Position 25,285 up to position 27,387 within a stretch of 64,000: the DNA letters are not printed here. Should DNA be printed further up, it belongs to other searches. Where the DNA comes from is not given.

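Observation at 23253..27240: Tandem modules of a conserved, unannotated small acidic peptide plus a fimbrillin-like lipoprotein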

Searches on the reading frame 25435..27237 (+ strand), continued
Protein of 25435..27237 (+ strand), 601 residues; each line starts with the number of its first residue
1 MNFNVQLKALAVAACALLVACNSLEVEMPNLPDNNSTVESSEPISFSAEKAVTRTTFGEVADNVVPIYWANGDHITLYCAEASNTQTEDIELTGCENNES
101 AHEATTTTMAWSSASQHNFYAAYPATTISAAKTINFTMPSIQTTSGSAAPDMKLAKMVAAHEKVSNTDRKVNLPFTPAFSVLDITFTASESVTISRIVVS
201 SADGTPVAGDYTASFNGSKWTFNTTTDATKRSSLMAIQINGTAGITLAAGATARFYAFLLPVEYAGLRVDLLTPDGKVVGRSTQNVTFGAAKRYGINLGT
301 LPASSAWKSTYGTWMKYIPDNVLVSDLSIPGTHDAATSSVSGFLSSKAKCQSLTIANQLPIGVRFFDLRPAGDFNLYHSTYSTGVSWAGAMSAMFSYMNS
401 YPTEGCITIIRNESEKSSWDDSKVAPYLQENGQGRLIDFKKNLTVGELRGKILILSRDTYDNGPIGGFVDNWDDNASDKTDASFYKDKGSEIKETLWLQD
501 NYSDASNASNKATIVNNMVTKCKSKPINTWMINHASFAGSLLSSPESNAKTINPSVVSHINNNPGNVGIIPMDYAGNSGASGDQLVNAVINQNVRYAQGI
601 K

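Call 82: fold_search(model_id=the predicted structure, library=pdb)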
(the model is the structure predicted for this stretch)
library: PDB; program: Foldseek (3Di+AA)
matches with E <= 10: 876; with E <= 0.001: 70
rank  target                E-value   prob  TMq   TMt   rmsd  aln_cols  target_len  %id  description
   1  4s3g                  6.5e-19  1.00  0.42  0.81   3.1       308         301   25  Structure of the F249X mutant of Phosphatidylinositol-specific phospholipase C from Staphylococcus aureus (released 2015-07-01)
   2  3v1h                  1.5e-18  1.00  0.42  0.79   3.2       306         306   25  Structure of the H258Y mutant of Phosphatidylinositol-specific phospholipase C from Staphylococcus aureus (released 2012-04-04)
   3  3v16                  1.8e-18  1.00  0.41  0.79   3.5       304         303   25  An intramolecular pi-cation latch in phosphatidylinositol-specific phospholipase C from S.aureus controls substrate acce (released 2012-04-04)
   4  4rv3                  2.2e-18  1.00  0.42  0.80   3.2       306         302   25  Crystal structure of a pentafluoro-Phe incorporated Phosphatidylinositol-specific phospholipase C (H258X)from Staphyloco (released 2015-07-01)
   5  4i9t                  2.6e-18  1.00  0.41  0.78   3.4       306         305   25  Structure of the H258Y mutant of the phosphatidylinositol-specific phospholipase C from Staphylococcus aureus (released 2013-04-10)
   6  4i8y                  4.9e-18  1.00  0.41  0.80   3.3       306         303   25  Structure of the unliganded N254Y/H258Y mutant of the phosphatidylinositol-specific phospholipase C from S. aureus (released 2013-04-10)
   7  4i90                  5.8e-18  1.00  0.42  0.80   3.4       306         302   24  Structure of the N254Y/H258Y mutant of the phosphatidylinositol-specific phospholipase C from S. aureus bound to choline (released 2013-04-10)
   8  4f2u                  6.5e-18  1.00  0.41  0.79   3.3       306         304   25  Structure of the N254Y/H258Y double mutant of the Phosphatidylinositol-Specific Phospholipase C from S.aureus (released 2012-12-12)
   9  4f2t                  1.4e-17  1.00  0.41  0.80   3.3       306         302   25  Modulation of S.aureus Phosphatidylinositol-Specific Phospholipase C Membrane Binding. (released 2012-12-12)
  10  3ea3_A                1.9e-17  1.00  0.40  0.78   3.5       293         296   24  Crystal Structure of the Y246S/Y247S/Y248S/Y251S Mutant of Phosphatidylinositol-Specific Phospholipase C from Bacillus (released 2009-04-14)
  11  4f2b_B                2.9e-17  1.00  0.41  0.80   3.3       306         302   24  Modulation of S.Aureus Phosphatidylinositol-Specific Phospholipase C Membrane Binding (released 2012-12-12)
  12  1t6m_A                3.4e-17  1.00  0.40  0.77   3.5       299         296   22  X-ray Structure of the R70D PI-PLC enzyme: Insight into the role of calcium and surrounding amino acids on active site (released 2005-08-16)
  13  3v18                  5.1e-17  1.00  0.42  0.79   3.4       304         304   24  Structure of the Phosphatidylinositol-specific phospholipase C from Staphylococcus aureus (released 2012-04-04)
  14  6s2a_A                7.2e-17  1.00  0.42  0.83   3.0       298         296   23  PI PLC mutant H82A (released 2019-07-31)
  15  6ptd                  7.6e-17  1.00  0.42  0.82   3.3       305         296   23  PHOSPHATIDYLINOSITOL-SPECIFIC PHOSPHOLIPASE C MUTANT H32L (released 1998-01-21)
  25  4k4k_B                4.3e-10  1.00  0.27  0.56   7.7       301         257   17  Crystal structure of a putative cell adhesion protein (BACUNI_00621) from Bacteroides uniformis ATCC 8492 at 1.67 A re (released 2013-05-01)
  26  4k4k_A                1.1e-09  1.00  0.29  0.61   5.6       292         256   17  Crystal structure of a putative cell adhesion protein (BACUNI_00621) from Bacteroides uniformis ATCC 8492 at 1.67 A re (released 2013-05-01)
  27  3ufi                  3.3e-09  1.00  0.28  0.55   7.0       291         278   11  Crystal structure of a putative cell adhesion protein (BACOVA_04980) from Bacteroides ovatus ATCC 8483 at 2.18 A resolut (released 2011-12-14)
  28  4rdb                  5.9e-09  1.00  0.24  0.40  12.6       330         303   13  Crystal structure of an immunoreactive 32 kDa antigen PG49 (PG_0181) from Porphyromonas gingivalis W83 at 1.45 A resolut (released 2014-12-03)
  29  3t2l                  1.6e-08  1.00  0.27  0.52   9.8       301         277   11  Crystal structure of a Putative cell adhesion protein (BF1858) from Bacteroides fragilis NCTC 9343 at 2.33 A resolution (released 2011-08-10)
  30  4dgu_A                2.9e-07  1.00  0.23  0.52   8.7       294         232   11  Crystal structure of a putative cell adhesion protein (BT0320) from Bacteroides thetaiotaomicron VPI-5482 at 2.37 A re (released 2012-02-15)
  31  4dgu_B                3.1e-07  1.00  0.22  0.50   9.1       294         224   11  Crystal structure of a putative cell adhesion protein (BT0320) from Bacteroides thetaiotaomicron VPI-5482 at 2.37 A re (released 2012-02-15)
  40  5dhm_C                1.1e-05  1.00  0.20  0.38  14.4       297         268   12  Crystal structure of the fimbrial protein Mfa4 from Porphyromonas gingivalis (released 2016-04-06)
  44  5nf4_A                3.2e-05  1.00  0.24  0.42   7.3       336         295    9  The tip fimbrial protein Mfa3 from Porphyromonas gingivalis with C-terminal truncation. (released 2018-02-07)
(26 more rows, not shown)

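Call 93: search_protein_families(library=pfam, proteins=[L029:1152-2756:+, L035:386-2761:+, L035:5772-7265:+], max_evalue=0.001)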
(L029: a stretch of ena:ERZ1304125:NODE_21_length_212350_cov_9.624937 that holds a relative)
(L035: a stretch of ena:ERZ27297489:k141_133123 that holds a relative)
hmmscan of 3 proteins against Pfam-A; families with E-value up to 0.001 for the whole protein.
L029:1152-2756:+ (535 aa): 1 family
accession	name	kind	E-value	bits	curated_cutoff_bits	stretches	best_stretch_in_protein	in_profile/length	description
PF13149.12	Mfa_like_1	-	7.4e-06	26.6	27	1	152-290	95-210/246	Fimbrillin-like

L035:386-2761:+ (792 aa): 5 families
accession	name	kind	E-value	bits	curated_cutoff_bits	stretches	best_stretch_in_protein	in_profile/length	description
PF13807.11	GNVR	-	5.4e-11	42.7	27.7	1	433-502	3-72/82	G-rich domain on putative tyrosine kinase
PF13614.12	AAA_31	-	4e-09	37.1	27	1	582-710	1-136/177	AAA domain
PF01656.29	CbiA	-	3.8e-06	27.3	25.4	1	585-624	1-40/125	CobQ/CobB/MinD/ParA nucleotide binding domain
PF09140.17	MipZ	-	8.6e-06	25.7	20.7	1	584-717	2-123/262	ATPase MipZ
PF10609.15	ParA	-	4.5e-05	23.4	27.1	0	583-623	4-44/246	NUBPL iron-transfer P-loop NTPase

L035:5772-7265:+ (498 aa): 0 families
